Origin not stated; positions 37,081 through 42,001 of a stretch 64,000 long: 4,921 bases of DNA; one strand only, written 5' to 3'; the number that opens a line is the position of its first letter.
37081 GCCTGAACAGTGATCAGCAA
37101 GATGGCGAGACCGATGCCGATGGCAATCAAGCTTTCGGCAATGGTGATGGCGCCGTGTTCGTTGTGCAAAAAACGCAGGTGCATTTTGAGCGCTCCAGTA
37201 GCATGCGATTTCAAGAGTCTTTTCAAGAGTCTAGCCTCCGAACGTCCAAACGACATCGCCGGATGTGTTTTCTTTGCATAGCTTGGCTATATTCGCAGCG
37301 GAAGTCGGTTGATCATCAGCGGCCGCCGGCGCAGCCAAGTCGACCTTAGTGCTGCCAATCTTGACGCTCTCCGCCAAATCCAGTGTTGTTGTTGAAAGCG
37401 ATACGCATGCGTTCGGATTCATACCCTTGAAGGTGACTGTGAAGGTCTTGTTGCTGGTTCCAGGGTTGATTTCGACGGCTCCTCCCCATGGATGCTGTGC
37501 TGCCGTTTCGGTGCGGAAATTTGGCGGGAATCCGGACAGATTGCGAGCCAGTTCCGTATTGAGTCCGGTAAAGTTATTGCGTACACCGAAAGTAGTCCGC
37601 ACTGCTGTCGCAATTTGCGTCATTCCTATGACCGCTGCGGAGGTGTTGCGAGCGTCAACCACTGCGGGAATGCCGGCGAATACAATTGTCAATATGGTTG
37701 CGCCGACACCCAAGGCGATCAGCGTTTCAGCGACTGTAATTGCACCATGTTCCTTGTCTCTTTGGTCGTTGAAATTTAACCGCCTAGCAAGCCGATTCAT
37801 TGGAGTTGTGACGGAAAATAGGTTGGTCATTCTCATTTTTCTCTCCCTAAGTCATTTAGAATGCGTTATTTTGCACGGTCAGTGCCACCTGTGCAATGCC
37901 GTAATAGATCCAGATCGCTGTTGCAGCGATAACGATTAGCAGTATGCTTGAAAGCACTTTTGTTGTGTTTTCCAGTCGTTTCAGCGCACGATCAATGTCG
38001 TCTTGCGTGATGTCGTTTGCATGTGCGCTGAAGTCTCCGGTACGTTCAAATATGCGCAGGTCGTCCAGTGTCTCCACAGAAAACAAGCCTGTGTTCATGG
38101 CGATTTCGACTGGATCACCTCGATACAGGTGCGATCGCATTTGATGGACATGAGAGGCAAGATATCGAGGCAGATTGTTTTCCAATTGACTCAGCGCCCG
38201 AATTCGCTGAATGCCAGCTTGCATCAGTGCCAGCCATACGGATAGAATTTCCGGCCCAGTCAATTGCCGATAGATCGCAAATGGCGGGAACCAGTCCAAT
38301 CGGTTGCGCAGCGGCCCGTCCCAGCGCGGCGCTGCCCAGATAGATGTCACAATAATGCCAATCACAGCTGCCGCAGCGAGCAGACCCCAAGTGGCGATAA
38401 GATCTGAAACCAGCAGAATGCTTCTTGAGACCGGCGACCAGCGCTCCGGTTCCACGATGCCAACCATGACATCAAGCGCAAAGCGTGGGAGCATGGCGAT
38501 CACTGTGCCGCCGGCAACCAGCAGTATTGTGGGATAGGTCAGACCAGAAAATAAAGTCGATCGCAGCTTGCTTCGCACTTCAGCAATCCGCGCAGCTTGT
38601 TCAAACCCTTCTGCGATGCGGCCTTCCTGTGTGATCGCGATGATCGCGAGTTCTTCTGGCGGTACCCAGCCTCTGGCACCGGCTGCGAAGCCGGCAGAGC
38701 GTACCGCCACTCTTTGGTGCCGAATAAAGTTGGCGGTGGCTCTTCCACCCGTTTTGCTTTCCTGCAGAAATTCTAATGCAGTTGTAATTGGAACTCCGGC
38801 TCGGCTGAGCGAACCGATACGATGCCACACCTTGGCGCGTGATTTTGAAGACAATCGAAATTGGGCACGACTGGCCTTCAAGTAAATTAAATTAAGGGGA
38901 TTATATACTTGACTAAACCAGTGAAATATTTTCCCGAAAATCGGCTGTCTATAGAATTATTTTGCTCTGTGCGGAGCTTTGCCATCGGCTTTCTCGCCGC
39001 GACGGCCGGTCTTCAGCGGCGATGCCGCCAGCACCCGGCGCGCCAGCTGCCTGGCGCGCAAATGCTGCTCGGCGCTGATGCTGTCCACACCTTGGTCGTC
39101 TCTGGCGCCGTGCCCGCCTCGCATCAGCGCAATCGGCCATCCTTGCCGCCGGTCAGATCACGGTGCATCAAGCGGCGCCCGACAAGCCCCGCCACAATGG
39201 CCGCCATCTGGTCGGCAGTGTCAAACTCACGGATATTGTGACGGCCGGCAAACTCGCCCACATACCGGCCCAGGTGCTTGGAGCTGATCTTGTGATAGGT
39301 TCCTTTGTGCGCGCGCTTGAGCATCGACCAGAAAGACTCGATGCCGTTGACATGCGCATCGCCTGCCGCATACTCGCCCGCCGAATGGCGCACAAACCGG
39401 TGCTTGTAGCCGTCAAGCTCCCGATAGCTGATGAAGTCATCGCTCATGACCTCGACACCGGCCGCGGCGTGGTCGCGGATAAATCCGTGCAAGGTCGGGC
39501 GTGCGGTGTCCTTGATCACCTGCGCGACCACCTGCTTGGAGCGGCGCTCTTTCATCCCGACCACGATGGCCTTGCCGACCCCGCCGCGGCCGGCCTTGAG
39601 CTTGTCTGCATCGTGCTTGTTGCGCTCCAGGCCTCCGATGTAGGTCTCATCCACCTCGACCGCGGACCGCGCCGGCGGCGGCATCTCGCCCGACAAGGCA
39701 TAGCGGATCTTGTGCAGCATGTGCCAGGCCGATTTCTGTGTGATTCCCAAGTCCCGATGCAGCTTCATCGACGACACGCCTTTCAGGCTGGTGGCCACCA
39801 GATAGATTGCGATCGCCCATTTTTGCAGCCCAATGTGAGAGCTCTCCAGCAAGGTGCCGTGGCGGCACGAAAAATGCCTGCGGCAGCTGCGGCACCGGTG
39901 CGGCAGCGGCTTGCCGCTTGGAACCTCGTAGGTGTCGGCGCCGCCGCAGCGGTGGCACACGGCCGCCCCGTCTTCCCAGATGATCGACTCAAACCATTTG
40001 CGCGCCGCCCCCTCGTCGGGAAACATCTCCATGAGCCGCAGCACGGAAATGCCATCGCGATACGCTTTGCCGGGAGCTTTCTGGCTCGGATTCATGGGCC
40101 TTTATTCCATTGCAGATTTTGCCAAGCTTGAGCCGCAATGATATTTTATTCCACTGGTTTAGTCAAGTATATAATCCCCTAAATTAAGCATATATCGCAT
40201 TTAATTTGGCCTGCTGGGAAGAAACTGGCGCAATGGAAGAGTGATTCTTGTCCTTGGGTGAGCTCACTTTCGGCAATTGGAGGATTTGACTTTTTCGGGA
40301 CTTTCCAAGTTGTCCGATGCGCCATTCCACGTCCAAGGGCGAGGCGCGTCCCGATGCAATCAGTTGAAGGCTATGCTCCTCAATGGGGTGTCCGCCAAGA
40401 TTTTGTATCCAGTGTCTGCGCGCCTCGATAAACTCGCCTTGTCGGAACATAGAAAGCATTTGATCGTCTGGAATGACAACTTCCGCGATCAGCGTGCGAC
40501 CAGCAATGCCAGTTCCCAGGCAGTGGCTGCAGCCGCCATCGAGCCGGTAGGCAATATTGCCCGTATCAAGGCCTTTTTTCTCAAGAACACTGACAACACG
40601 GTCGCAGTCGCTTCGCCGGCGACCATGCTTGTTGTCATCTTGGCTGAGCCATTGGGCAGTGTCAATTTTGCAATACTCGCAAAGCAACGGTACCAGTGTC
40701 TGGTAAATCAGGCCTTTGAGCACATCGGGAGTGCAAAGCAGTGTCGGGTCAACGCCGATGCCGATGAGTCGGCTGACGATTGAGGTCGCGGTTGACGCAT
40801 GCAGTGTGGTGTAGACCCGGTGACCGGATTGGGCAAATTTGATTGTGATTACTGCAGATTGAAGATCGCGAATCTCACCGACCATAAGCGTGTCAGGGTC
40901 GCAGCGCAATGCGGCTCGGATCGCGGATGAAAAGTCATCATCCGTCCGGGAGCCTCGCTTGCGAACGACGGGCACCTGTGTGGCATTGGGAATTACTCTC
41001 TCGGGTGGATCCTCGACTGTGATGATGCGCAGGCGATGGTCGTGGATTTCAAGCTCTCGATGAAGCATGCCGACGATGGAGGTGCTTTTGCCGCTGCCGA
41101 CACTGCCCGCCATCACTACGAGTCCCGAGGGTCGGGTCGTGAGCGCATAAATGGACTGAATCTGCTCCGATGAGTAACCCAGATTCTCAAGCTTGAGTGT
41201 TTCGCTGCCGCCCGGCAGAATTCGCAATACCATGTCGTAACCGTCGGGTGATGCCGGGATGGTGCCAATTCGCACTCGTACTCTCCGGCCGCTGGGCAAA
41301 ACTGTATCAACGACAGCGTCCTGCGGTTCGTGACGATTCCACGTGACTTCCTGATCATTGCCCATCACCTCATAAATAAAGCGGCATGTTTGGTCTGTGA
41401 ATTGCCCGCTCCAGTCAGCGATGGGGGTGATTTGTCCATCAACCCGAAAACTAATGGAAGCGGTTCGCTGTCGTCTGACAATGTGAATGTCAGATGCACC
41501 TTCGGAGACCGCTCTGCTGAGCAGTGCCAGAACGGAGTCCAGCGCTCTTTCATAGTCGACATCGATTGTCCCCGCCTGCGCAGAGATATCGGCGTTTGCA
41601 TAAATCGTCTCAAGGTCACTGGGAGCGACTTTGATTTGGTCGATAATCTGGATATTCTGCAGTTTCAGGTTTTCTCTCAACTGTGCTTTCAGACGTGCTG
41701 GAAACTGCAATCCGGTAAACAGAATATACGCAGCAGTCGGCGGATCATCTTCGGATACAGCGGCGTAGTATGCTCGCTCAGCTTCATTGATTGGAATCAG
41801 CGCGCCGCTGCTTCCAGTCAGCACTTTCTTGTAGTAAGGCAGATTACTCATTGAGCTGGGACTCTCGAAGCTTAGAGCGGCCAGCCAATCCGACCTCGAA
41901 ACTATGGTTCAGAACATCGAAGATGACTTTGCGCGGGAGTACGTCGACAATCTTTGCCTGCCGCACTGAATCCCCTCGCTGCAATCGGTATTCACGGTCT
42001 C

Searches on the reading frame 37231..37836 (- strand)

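Call 21: search_protein_families(library=pfam, proteins=[window:37231-37836:-])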
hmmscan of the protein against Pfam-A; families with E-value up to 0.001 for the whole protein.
window:37231-37836:- (201 aa): 2 families
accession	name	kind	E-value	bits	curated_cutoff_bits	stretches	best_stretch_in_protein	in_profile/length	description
PF08805.16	PilS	-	7.3e-14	52.4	22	1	64-198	3-136/138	PilS N terminal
PF05307.16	Bundlin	-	4.9e-09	37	22.3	1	62-194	6-140/151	Bundlin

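Call 71: search_protein_families(library=ncbifam, proteins=[window:37231-37836:-], max_evalue=0.00001)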
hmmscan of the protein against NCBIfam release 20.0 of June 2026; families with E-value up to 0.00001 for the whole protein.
window:37231-37836:- (201 aa): 0 families

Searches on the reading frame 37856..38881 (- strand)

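Call 21: search_protein_families(library=pfam, proteins=[window:37856-38881:-])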
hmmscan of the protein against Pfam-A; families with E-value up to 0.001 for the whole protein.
window:37856-38881:- (341 aa): 1 family
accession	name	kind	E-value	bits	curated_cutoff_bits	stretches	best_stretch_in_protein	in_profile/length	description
PF00482.28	T2SSF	-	9e-12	45.5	25.2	2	22-130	5-118/125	Type II secretion system (T2SS), protein F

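Call 71: search_protein_families(library=ncbifam, proteins=[window:37856-38881:-], max_evalue=0.00001)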
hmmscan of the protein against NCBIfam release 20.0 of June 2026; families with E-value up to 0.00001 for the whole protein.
window:37856-38881:- (341 aa): 3 families
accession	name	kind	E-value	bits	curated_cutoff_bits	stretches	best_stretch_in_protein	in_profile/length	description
NF007861.0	PRK10573.1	equivalog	5e-13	48.9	401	1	11-320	57-378/401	protein transport protein HofC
TIGR02120.1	GspF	equivalog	2.7e-12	46.6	424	1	6-329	56-390/401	type II secretion system inner membrane protein GspF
NF041012.2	T4P_ComGB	equivalog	8.3e-10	38.5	240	1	14-328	2-322/332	competence type IV pilus assembly protein ComGB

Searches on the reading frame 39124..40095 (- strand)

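Call 21: search_protein_families(library=pfam, proteins=[window:39124-40095:-])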
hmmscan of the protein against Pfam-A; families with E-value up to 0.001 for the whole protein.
window:39124-40095:- (323 aa): 2 families
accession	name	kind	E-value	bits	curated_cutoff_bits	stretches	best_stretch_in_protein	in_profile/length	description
PF12762.13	DDE_Tnp_IS1595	-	2.2e-37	128.9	27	1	145-287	5-153/153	ISXO2-like transposase domain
PF12760.12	Zn_ribbon_IS1595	-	8.3e-05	22.9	25.4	1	26-74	1-46/46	Transposase zinc-ribbon domain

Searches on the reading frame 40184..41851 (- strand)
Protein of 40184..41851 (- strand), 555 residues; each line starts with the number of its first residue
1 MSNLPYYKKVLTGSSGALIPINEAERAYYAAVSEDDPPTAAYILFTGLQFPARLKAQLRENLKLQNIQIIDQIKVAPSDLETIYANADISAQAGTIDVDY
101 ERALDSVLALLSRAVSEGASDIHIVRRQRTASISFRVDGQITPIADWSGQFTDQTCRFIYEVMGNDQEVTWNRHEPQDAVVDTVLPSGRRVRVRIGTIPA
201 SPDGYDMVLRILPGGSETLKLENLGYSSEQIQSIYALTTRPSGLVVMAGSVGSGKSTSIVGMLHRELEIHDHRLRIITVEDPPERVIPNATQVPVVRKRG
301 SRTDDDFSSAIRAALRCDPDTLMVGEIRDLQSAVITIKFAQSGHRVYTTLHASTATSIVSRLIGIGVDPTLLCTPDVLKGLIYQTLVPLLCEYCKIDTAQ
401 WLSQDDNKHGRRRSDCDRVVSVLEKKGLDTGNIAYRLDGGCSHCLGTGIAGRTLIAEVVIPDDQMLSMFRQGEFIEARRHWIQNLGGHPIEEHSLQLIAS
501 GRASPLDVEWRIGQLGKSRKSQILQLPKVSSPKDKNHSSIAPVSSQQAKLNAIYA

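Call 21: search_protein_families(library=pfam, proteins=[window:40184-41851:-])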
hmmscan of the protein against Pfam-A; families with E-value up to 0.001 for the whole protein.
window:40184-41851:- (555 aa): 1 family
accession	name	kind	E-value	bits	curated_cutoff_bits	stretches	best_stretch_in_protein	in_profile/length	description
PF00437.27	T2SSE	-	1.1e-70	238.6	24.9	1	109-501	14-361/370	Type II/IV secretion system protein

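Call 44: find_homologous_proteins(query=window:40184-41851:-, max_evalue=1e-60)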
Query window:40184-41851:- (555 aa): 87 proteins with E <= 1e-60 among 8000 candidates.
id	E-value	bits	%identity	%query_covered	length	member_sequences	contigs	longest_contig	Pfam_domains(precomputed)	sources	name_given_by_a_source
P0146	0.0e+0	1243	100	100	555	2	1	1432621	PF00437.27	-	-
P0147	1.1e-262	890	70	100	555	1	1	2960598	PF00437.27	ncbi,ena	-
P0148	6.7e-242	822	68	94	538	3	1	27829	PF00437.27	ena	-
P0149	1.7e-239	814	68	92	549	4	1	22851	PF00437.27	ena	-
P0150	5.0e-238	809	68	94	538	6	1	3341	PF00437.27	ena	-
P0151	5.9e-238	809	67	93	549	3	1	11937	PF00437.27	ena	-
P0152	1.4e-236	804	68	92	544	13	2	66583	PF00437.27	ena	-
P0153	4.5e-235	799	67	93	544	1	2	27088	PF00437.27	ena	-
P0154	6.8e-235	799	67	93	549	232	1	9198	PF00437.27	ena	-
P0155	1.1e-234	798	68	93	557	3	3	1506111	PF00437.27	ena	-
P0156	1.2e-234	798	68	93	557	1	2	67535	PF00437.27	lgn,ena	-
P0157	3.8e-234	796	68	93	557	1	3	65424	PF00437.27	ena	-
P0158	4.0e-234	796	65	96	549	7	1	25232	PF00437.27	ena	-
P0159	1.4e-233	794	68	93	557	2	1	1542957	PF00437.27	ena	-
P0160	1.5e-233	794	68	93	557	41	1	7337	PF00437.27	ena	-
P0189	1.3e-203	695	59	98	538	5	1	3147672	PF00437.27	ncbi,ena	-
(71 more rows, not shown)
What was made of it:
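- Tried and rejected: PilQ was used instead (call 44).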

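Call 45: find_encoding_contigs(protein=P0147, flank=10000, max_places=1)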
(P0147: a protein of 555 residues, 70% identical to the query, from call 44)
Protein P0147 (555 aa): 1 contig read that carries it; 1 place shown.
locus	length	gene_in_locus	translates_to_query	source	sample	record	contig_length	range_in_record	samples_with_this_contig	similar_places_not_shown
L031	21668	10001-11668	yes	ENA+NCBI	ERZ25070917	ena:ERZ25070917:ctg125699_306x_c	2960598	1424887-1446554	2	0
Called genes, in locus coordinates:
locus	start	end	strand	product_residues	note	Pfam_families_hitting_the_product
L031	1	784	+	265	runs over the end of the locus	-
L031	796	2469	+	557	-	PF02195:ParB_N (weak)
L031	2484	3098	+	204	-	PF11198:DUF2857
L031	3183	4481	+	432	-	PF13730:HTH_36 (weak)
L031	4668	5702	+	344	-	PF08401:ArdcN, PF18818:MPTase-PolyVal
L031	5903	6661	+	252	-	PF10671:TcpQ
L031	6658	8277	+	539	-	PF00263:Secretin (weak)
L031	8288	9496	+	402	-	PF06864:PAP_PilO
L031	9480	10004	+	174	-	-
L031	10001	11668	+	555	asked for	PF00437:T2SSE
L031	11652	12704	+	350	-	PF00482:T2SSF (weak)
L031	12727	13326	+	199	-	PF05307:Bundlin, PF08805:PilS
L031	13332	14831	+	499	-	-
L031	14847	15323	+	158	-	PF01478:Peptidase_A24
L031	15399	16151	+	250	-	-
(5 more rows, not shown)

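Call 46: find_encoding_contigs(protein=P0189, flank=10000, max_places=1)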
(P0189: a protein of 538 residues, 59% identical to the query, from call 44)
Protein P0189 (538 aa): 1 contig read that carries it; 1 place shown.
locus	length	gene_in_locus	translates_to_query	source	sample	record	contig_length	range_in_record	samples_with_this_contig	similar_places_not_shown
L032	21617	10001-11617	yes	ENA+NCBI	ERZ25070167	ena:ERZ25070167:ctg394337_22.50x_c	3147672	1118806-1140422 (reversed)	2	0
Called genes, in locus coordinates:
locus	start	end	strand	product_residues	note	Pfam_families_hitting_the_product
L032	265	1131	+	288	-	PF01656:CbiA, PF02374:ArsA_ATPase (weak), PF13614:AAA_31, PF07015:VirC1 (weak)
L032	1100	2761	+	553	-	-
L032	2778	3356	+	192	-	PF11198:DUF2857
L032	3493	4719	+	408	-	-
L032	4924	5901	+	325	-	PF08401:ArdcN, PF18818:MPTase-PolyVal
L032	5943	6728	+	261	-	PF10671:TcpQ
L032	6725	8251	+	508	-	PF00263:Secretin (faint)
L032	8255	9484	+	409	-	PF06864:PAP_PilO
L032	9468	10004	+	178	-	-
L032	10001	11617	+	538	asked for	PF00437:T2SSE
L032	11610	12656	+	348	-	PF00482:T2SSF (weak)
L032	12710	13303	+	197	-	PF08805:PilS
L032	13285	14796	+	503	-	-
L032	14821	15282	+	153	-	PF01478:Peptidase_A24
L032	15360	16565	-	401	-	PF01385:OrfB_IS605, PF07282:Cas12f1-like_TNB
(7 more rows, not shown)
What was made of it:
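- On Self-transmissible MPF_G ICE (PAPI-1/ICEclc class): Relatives show the same layout (calls 45, 46).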
